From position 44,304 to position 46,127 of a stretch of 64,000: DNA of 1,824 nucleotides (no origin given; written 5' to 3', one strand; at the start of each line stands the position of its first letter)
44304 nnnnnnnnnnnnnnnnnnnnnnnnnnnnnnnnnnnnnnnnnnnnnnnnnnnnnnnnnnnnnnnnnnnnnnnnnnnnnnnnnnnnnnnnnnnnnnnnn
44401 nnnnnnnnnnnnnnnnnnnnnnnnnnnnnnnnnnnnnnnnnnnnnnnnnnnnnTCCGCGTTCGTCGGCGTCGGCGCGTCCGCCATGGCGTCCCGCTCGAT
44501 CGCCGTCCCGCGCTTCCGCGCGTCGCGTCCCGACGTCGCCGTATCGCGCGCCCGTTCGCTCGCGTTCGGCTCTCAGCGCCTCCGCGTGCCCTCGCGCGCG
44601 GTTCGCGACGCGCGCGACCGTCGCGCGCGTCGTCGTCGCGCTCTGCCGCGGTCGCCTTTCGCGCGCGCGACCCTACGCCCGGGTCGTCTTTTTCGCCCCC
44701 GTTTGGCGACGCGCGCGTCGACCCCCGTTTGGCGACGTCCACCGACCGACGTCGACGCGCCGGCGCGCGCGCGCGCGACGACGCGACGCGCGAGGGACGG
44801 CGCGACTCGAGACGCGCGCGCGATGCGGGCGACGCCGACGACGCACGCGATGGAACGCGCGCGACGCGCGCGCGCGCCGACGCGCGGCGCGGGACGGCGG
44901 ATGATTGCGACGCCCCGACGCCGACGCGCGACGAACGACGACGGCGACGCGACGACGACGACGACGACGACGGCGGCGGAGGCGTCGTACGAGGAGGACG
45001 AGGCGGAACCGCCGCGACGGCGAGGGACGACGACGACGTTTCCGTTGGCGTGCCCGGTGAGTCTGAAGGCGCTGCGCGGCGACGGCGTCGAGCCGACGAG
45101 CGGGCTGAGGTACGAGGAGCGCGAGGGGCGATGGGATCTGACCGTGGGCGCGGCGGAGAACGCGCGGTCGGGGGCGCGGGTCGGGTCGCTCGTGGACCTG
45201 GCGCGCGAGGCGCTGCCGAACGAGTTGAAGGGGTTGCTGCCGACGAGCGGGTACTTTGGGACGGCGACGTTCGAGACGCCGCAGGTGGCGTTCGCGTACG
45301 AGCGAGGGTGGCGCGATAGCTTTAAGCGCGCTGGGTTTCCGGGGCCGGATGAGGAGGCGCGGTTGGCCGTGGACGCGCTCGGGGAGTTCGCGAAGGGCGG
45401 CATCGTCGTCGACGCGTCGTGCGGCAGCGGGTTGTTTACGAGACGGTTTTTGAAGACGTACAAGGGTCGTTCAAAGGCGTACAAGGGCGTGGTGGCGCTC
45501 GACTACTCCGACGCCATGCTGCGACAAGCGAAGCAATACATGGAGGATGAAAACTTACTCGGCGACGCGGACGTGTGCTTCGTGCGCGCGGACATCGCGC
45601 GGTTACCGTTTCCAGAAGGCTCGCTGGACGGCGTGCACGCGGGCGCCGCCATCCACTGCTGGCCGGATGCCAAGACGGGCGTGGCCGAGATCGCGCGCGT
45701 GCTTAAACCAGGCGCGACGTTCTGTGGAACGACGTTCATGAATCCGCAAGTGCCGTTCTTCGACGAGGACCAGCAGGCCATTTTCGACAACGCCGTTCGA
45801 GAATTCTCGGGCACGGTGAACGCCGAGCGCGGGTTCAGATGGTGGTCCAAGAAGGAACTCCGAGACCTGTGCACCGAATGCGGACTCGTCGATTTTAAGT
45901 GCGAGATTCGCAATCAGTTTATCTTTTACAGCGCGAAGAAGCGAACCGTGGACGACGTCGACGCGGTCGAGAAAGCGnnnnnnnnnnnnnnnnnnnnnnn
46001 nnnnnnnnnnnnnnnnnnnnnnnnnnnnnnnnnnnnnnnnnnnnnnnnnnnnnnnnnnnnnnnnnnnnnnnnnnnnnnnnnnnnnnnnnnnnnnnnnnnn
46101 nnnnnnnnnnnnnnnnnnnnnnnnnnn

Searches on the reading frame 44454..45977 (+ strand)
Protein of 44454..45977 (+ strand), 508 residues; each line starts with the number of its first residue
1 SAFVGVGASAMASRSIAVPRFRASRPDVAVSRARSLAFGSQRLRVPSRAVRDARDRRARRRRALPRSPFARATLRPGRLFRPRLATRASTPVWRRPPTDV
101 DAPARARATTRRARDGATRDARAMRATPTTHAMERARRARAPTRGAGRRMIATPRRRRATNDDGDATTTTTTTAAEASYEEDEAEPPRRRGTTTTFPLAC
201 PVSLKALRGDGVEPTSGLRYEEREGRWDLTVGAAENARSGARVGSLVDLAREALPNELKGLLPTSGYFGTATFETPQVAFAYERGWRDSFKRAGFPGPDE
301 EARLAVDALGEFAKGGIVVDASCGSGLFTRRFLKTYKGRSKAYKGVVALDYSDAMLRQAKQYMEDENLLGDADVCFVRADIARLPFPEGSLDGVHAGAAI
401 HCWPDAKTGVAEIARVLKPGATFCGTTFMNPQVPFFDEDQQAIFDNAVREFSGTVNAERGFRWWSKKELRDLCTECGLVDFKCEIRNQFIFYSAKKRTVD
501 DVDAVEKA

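Call 45: search_protein_families(library=pfam, proteins=[window:44454-45977:+], max_evalue=0.001)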
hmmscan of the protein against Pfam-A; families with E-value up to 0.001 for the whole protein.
window:44454-45977:+ (508 aa): 6 families
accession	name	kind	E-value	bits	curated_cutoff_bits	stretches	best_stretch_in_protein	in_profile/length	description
PF08241.18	Methyltransf_11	-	2.6e-18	66.9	21.2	1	319-423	1-93/95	Methyltransferase domain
PF13649.12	Methyltransf_25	-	9e-18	65.2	27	1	318-420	1-96/97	Methyltransferase domain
PF01209.24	Ubie_methyltran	-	2.5e-14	53.6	20.1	1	314-457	47-182/233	ubiE/COQ5 methyltransferase family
PF08242.18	Methyltransf_12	-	3.9e-11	44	30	1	320-422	2-97/98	Methyltransferase domain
PF13847.12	Methyltransf_31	-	1.4e-10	41.4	27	1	314-429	3-113/145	Methyltransferase domain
PF13489.12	Methyltransf_23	-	1.9e-06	28.1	27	1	306-478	13-159/164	Methyltransferase domain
